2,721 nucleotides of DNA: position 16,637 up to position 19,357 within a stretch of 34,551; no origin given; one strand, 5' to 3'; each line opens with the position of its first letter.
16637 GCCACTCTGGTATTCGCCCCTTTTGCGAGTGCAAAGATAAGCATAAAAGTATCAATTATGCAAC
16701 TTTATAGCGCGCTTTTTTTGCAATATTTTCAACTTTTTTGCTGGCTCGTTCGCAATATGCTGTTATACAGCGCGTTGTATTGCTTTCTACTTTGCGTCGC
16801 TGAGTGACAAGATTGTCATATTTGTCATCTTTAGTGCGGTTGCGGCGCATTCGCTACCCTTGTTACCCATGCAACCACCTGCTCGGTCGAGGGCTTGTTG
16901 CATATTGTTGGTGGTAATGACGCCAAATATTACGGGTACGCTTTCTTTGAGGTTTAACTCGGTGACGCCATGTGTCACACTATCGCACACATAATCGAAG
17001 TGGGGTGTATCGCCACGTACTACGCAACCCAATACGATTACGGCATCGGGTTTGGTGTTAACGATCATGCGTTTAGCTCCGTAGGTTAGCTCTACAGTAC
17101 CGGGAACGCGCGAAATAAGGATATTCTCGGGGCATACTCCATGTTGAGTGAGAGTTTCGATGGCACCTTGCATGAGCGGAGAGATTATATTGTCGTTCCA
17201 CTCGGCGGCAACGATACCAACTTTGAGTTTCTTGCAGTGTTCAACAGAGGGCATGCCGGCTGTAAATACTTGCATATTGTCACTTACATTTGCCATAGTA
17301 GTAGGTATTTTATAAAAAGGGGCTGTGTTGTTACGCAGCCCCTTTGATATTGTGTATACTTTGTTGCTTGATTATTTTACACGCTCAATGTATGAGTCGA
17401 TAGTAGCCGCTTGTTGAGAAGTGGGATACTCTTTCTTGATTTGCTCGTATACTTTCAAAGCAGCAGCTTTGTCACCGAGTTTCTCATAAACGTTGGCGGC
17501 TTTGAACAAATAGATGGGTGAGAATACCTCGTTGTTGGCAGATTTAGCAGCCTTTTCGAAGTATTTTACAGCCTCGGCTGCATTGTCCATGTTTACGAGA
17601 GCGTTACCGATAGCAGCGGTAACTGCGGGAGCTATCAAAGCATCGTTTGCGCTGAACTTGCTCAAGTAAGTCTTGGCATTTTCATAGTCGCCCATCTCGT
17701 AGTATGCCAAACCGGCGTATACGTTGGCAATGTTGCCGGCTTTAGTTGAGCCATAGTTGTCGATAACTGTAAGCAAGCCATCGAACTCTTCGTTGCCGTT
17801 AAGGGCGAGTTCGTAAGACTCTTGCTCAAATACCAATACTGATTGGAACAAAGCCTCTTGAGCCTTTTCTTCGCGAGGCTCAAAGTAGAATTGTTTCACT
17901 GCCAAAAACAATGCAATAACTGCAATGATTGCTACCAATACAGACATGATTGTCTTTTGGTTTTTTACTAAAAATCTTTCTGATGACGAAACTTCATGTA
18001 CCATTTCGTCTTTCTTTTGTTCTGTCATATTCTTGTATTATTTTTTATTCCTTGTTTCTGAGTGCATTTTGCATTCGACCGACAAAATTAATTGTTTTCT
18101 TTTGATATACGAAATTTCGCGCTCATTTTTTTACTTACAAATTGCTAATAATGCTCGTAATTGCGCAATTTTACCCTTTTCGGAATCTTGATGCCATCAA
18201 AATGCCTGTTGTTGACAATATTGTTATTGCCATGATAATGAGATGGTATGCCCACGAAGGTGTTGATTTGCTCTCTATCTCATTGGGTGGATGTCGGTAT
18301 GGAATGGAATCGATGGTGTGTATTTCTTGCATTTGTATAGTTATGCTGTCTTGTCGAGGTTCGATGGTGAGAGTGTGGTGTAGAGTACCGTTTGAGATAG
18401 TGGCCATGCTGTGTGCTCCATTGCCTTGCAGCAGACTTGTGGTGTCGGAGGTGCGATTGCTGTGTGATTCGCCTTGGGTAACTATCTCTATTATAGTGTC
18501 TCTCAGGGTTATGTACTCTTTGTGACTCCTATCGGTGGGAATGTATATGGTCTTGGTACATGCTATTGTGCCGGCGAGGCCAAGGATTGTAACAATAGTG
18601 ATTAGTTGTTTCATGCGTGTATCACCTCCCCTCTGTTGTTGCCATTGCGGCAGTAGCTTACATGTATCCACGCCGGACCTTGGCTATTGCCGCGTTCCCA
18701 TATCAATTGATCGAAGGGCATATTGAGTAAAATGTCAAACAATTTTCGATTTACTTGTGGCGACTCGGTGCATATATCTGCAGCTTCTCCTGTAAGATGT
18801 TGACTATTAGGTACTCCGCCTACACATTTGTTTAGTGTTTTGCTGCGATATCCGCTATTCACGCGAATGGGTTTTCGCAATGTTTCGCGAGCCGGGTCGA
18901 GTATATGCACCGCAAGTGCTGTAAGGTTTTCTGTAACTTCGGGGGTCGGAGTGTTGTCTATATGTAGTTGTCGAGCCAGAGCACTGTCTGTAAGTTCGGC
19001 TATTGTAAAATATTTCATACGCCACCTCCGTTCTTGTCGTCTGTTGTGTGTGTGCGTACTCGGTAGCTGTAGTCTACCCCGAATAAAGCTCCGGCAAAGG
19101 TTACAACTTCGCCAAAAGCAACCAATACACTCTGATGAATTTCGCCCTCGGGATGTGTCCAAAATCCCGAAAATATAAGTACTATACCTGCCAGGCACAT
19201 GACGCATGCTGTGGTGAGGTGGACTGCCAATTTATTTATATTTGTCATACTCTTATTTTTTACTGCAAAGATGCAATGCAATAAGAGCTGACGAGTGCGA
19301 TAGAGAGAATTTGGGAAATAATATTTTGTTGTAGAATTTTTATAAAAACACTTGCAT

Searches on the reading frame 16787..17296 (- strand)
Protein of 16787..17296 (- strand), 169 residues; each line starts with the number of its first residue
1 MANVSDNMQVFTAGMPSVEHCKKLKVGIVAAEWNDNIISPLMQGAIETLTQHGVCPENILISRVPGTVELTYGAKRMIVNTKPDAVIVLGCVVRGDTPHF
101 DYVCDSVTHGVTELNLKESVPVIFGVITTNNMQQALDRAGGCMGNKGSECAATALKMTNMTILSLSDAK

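Call 56: search_protein_families(library=pfam, proteins=[window:16787-17296:-], max_evalue=0.001)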
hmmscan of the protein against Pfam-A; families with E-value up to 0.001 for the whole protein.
window:16787-17296:- (169 aa): 1 family
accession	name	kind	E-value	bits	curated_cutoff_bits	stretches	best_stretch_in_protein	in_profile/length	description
PF00885.24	DMRL_synthase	-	1.3e-52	177.8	26.7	1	24-160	2-137/139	6,7-dimethyl-8-ribityllumazine synthase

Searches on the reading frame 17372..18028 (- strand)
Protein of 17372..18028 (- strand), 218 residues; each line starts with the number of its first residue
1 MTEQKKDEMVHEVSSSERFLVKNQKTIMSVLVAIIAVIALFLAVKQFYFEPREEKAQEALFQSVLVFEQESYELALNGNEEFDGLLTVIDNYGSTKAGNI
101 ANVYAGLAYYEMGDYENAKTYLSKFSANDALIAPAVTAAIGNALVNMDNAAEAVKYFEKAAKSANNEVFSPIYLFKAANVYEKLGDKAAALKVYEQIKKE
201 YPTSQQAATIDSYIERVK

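Call 56: search_protein_families(library=pfam, proteins=[window:17372-18028:-], max_evalue=0.001)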
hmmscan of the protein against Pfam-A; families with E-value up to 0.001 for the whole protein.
window:17372-18028:- (218 aa): 16 families
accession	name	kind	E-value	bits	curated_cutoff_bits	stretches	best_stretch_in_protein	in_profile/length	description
PF13174.12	TPR_6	-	2.1e-14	53.5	26.3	1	174-204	3-33/33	Tetratricopeptide repeat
PF07719.23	TPR_2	-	4.1e-12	45.6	27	1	173-203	3-33/34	Tetratricopeptide repeat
PF13181.12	TPR_8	-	3.8e-11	42.7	25.7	0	139-165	6-32/34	Tetratricopeptide repeat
PF13428.12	TPR_14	-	1e-09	38.5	23.5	0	175-207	5-37/44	Tetratricopeptide repeat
PF13432.12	TPR_16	-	1.3e-08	35.5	32.7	1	139-203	2-63/65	Tetratricopeptide repeat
PF13424.12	TPR_12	-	1.9e-08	34.8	30.1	1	139-196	8-70/77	Tetratricopeptide repeat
PF00515.34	TPR_1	-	4.1e-06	26.8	27.8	0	106-124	8-26/34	Tetratricopeptide repeat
PF25062.1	ARM_TT21_N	-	5.5e-06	26.7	40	1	97-204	97-201/222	Tetratricopeptide repeat protein 21 N-terminal ARM repeat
PF13176.12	TPR_7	-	8.7e-06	25.9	27.9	0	177-196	5-24/36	Tetratricopeptide repeat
PF09976.15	TPR_21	-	1e-05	25.8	25.5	0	29-128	10-105/193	Tetratricopeptide repeat-like domain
PF13371.12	TPR_9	-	1.7e-05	25.2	35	0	106-130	36-60/73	Tetratricopeptide repeat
PF21545.3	T7SS_EccA1_N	-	8.7e-05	22.4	27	0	127-208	161-242/272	T7SS, ESX-1 secretion system protein EccA1, N-terminal domain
PF14559.12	TPR_19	-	9.8e-05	23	25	0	149-208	6-62/68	Tetratricopeptide repeat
PF13374.12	TPR_10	-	0.00014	22.2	27.5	0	140-162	8-30/42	Tetratricopeptide repeat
PF16068.10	DUF4810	-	0.00044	21.2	34.7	0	119-159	30-70/85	Domain of unknown function (DUF4810)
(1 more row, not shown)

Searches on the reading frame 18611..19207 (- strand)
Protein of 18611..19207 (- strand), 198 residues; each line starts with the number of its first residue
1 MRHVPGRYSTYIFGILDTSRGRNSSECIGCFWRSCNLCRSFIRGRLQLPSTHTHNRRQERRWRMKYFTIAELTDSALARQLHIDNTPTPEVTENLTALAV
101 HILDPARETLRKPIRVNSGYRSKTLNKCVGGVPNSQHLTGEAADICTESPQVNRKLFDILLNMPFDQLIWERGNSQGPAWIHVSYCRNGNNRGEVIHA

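Call 56: search_protein_families(library=pfam, proteins=[window:18611-19207:-], max_evalue=0.001)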
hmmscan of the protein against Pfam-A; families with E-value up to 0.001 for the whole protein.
window:18611-19207:- (198 aa): 1 family
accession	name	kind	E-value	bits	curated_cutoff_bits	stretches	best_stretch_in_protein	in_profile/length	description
PF08291.16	Peptidase_M15_3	-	4.4e-16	59.4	23.2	1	65-183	1-107/108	Peptidase M15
